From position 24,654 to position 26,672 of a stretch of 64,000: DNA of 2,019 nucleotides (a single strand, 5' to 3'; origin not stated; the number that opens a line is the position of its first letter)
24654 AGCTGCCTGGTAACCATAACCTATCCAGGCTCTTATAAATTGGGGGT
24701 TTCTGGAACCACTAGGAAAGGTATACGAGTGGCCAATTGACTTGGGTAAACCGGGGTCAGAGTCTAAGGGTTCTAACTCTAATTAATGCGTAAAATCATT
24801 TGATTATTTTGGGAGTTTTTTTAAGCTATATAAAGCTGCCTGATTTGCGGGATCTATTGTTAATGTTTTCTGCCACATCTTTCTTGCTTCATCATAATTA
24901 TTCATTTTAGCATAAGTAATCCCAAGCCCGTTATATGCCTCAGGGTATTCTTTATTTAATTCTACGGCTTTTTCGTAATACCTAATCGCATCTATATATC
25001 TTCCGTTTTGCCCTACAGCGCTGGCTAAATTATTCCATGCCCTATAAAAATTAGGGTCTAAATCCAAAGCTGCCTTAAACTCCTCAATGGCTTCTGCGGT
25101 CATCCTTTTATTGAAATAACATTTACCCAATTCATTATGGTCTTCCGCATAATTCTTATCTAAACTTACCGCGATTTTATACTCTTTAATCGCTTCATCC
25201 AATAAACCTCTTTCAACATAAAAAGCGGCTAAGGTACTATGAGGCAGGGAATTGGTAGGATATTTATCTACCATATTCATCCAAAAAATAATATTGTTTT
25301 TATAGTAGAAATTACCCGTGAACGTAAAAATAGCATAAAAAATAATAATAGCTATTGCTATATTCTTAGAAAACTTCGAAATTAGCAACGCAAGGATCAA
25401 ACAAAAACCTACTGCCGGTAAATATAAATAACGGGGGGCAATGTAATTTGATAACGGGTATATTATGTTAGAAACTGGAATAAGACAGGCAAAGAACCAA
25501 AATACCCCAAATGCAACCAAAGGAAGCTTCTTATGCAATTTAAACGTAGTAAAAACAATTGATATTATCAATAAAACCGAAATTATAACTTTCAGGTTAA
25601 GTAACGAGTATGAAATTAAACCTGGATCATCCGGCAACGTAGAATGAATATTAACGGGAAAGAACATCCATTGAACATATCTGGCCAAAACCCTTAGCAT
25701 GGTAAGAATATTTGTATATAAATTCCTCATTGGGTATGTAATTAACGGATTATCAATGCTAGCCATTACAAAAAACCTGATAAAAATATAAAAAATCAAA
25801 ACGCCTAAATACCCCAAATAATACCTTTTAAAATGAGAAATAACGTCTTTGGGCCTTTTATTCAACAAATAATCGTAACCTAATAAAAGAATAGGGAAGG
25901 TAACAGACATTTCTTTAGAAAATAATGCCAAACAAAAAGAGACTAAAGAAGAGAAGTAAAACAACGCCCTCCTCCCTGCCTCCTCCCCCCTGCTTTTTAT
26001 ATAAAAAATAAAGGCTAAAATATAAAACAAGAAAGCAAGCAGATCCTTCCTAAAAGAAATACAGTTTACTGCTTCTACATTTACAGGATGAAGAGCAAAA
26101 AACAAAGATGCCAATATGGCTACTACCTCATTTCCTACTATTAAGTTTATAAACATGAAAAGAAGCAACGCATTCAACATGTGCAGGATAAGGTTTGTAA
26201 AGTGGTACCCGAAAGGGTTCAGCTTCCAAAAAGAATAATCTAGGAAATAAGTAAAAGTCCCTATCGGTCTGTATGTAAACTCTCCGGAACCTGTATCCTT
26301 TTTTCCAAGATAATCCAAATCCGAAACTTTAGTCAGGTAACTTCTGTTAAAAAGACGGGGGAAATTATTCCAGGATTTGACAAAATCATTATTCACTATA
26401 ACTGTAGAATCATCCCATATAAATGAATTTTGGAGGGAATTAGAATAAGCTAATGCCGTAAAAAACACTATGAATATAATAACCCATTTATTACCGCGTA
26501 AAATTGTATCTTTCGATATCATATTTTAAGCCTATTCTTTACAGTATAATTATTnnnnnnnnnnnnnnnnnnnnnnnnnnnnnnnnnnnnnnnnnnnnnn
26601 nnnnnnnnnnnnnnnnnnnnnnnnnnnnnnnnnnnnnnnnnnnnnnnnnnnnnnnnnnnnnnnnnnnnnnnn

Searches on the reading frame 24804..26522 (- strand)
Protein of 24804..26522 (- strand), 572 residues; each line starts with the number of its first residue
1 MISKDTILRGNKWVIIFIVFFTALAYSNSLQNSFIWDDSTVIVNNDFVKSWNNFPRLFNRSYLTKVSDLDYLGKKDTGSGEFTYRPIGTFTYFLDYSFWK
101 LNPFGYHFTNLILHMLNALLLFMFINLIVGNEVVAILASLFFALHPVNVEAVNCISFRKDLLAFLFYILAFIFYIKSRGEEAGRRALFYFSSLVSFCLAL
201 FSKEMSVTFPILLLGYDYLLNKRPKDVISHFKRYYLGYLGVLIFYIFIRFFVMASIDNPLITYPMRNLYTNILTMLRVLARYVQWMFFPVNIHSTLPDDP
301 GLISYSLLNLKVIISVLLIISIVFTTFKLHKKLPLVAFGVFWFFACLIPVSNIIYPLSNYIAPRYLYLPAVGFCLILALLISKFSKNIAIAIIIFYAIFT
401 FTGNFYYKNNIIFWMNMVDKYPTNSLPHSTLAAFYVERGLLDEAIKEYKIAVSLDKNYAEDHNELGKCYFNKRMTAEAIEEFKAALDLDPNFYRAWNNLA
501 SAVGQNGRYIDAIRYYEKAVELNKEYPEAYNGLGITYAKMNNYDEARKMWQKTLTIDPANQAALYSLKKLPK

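Call 47: search_protein_families(library=pfam, proteins=[window:24804-26522:-])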
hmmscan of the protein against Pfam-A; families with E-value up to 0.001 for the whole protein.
window:24804-26522:- (572 aa): 16 families
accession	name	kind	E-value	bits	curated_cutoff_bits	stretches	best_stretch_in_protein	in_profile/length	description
PF00515.34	TPR_1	-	2.7e-26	90.7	27.8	3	527-560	1-34/34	Tetratricopeptide repeat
PF07719.23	TPR_2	-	2.7e-26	89.9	27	3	527-560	1-34/34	Tetratricopeptide repeat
PF13414.12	TPR_11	-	3.5e-24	84.7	26.8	3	505-540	6-41/42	TPR repeat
PF13431.12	TPR_17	-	4.9e-21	73.6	24.4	2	515-547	1-33/34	Tetratricopeptide repeat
PF13181.12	TPR_8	-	4.7e-18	64.2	25.7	1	493-525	1-33/34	Tetratricopeptide repeat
PF14559.12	TPR_19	-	8.7e-17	61.6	25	1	505-568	3-65/68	Tetratricopeptide repeat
PF13424.12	TPR_12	-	2.1e-16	60.3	30.1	1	494-557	4-75/77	Tetratricopeptide repeat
PF13432.12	TPR_16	-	3e-15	56.8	32.7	2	476-523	14-61/65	Tetratricopeptide repeat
PF13428.12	TPR_14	-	3.8e-15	55.3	23.5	0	494-534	2-42/44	Tetratricopeptide repeat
PF13374.12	TPR_10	-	4.8e-11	42.7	27.5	1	529-556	4-31/42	Tetratricopeptide repeat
PF13176.12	TPR_7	-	5.2e-07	29.7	27.9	0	495-525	1-31/36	Tetratricopeptide repeat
PF23914.1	TPR_CcmH_CycH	-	6.9e-06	26.4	42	1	465-561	56-155/158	Cytochrome c-type biogenesis protein H TPR domain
PF13174.12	TPR_6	-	1.9e-05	25.4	26.3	0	533-556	6-29/33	Tetratricopeptide repeat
PF01535.26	PPR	-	0.00011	22.6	25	0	495-521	2-28/31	PPR repeat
PF14853.12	Fis1_TPR_C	-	0.00017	22.2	25.3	1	533-564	7-38/53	Fis1 C-terminal tetratricopeptide repeat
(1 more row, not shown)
